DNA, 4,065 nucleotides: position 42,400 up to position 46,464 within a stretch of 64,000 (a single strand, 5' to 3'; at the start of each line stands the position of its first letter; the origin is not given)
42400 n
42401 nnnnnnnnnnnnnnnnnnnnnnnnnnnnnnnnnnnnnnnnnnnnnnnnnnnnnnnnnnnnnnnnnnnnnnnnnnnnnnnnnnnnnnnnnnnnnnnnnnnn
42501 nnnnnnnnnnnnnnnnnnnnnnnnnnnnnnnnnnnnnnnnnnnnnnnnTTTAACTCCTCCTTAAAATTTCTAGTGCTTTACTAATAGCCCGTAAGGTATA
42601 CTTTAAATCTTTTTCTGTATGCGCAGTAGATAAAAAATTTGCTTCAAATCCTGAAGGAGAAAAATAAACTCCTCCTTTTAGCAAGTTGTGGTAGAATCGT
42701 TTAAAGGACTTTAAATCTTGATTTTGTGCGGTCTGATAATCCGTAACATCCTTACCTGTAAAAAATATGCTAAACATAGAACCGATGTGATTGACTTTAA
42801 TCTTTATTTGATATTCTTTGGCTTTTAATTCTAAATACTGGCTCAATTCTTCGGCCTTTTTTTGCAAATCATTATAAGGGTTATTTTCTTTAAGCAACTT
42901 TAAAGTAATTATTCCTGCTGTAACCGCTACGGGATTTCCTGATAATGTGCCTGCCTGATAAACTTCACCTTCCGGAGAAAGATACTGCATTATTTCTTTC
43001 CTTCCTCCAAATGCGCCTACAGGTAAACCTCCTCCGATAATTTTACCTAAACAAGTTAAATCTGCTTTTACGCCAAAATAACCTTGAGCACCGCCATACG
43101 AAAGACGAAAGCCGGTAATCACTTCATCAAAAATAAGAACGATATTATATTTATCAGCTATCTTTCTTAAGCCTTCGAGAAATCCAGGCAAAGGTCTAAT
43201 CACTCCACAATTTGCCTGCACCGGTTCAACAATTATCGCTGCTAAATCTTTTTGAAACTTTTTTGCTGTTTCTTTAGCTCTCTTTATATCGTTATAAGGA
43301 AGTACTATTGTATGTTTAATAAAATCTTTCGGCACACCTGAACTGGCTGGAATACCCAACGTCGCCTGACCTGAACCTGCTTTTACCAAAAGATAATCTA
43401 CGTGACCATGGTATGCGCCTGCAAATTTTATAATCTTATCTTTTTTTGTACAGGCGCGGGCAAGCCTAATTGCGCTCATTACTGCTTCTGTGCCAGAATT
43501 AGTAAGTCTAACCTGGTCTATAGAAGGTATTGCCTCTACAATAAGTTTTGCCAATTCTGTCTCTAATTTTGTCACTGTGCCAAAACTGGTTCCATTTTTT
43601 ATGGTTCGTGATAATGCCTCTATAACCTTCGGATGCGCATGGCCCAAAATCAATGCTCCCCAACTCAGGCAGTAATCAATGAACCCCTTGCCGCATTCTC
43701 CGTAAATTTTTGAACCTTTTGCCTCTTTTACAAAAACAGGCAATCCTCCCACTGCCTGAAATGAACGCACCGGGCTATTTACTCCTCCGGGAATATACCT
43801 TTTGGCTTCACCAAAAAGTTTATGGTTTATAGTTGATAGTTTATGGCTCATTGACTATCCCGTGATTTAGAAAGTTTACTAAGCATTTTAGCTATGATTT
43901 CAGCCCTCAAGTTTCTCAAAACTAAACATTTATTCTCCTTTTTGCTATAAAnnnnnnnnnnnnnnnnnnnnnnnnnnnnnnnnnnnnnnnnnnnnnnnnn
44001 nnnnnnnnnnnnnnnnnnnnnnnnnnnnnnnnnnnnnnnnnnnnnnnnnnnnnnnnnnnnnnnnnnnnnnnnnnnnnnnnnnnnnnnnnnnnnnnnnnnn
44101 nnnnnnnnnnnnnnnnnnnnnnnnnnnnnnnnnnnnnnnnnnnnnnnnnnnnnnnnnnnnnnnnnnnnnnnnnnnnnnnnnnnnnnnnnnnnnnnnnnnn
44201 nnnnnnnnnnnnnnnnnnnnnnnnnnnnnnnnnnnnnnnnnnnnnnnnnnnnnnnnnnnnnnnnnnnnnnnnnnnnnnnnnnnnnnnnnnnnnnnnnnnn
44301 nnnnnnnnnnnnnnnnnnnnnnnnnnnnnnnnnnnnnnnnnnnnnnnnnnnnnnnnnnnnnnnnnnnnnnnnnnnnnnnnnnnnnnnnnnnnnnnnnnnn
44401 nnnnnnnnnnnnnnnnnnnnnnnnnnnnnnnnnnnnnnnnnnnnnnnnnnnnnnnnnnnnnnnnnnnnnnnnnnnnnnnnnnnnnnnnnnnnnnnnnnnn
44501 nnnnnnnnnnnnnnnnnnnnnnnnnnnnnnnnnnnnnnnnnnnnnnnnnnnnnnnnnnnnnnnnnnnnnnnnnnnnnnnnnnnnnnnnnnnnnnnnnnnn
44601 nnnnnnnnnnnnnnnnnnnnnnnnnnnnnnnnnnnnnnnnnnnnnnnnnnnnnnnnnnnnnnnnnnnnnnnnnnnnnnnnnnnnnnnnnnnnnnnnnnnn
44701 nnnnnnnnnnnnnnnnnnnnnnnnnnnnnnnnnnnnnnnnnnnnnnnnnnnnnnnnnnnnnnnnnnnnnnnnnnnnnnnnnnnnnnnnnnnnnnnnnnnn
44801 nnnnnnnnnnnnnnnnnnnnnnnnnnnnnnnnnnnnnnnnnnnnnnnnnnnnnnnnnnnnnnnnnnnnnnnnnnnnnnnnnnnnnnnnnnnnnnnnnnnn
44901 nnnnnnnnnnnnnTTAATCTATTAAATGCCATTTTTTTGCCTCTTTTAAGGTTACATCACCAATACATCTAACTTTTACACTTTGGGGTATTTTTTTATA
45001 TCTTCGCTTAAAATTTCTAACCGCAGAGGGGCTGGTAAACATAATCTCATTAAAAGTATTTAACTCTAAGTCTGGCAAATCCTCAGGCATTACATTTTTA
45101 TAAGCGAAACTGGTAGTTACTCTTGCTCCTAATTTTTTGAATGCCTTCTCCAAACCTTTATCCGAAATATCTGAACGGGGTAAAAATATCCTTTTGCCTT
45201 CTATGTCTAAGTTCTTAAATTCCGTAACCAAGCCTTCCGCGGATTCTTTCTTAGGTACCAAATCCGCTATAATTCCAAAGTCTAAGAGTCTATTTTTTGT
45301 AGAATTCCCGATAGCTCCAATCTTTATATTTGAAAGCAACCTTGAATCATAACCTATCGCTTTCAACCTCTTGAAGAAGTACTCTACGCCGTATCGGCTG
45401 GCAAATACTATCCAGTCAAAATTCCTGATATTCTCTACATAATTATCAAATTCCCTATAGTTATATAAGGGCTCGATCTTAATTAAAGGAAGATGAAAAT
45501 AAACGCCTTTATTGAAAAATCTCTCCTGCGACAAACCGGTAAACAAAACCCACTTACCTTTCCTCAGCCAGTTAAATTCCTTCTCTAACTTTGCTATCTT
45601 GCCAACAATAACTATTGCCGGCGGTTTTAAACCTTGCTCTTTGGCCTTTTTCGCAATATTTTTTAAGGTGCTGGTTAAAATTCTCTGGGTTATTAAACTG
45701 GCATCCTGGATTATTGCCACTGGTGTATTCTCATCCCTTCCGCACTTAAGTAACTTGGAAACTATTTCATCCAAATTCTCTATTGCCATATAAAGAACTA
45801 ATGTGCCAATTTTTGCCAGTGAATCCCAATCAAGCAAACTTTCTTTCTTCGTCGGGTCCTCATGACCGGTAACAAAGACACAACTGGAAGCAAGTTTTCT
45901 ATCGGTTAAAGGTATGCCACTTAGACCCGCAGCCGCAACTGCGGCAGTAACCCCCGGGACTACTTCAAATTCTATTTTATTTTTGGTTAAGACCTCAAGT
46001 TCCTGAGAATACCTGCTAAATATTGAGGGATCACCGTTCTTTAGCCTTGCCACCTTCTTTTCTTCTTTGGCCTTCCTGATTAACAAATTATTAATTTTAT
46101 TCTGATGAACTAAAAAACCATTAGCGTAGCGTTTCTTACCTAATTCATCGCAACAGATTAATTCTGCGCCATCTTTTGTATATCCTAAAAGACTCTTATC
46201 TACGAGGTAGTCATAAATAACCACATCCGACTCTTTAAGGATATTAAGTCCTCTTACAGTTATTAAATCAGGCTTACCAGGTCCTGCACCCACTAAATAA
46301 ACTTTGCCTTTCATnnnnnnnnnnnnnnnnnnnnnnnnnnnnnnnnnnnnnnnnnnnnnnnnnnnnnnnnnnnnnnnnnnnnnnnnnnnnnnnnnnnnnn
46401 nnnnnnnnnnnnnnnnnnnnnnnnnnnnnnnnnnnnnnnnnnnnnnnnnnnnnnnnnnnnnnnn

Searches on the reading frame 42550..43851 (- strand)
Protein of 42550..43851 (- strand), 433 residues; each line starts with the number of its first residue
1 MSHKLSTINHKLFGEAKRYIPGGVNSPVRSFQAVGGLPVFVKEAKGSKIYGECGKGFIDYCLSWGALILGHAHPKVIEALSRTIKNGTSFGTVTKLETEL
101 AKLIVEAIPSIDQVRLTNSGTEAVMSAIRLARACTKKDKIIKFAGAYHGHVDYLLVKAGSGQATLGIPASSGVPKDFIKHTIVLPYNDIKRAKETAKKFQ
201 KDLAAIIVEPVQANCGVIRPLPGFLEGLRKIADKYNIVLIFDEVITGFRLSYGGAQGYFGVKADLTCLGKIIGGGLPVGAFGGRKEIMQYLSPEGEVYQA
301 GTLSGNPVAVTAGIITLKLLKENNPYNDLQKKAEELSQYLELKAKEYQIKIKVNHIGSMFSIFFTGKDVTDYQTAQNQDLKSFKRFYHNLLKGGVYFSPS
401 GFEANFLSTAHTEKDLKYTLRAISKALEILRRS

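Call 17: search_protein_families(library=pfam, proteins=[window:42550-43851:-], max_evalue=0.00001)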
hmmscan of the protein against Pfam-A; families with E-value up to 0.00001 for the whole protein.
window:42550-43851:- (433 aa): 1 family
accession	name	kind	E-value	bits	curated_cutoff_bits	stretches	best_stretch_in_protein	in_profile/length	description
PF00202.27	Aminotran_3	-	5.1e-74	249.8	30.5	1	37-404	9-378/403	Aminotransferase class-III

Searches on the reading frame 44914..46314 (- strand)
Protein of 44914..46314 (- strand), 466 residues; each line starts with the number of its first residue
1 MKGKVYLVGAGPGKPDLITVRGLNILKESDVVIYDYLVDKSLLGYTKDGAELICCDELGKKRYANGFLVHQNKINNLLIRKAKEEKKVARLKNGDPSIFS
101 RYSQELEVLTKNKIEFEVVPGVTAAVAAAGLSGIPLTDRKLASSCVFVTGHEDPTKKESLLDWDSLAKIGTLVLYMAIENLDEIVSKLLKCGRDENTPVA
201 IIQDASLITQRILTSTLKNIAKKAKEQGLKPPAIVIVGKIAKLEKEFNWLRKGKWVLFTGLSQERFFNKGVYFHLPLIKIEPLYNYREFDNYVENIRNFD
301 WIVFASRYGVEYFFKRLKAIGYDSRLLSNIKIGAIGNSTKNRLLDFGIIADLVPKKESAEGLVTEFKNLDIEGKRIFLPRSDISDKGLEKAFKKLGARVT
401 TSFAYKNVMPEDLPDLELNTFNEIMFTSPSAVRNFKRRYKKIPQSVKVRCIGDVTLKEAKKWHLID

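Call 17: search_protein_families(library=pfam, proteins=[window:44914-46314:-], max_evalue=0.00001)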
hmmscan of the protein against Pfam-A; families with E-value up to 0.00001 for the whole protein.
window:44914-46314:- (466 aa): 2 families
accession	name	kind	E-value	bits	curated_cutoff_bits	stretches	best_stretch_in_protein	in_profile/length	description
PF00590.25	TP_methylase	-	3.9e-52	177.7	27.8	1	4-220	1-211/212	Tetrapyrrole (Corrin/Porphyrin) Methylases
PF02602.20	HEM4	-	1.4e-43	149.2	27.5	1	273-462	15-213/231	Uroporphyrinogen-III synthase HemD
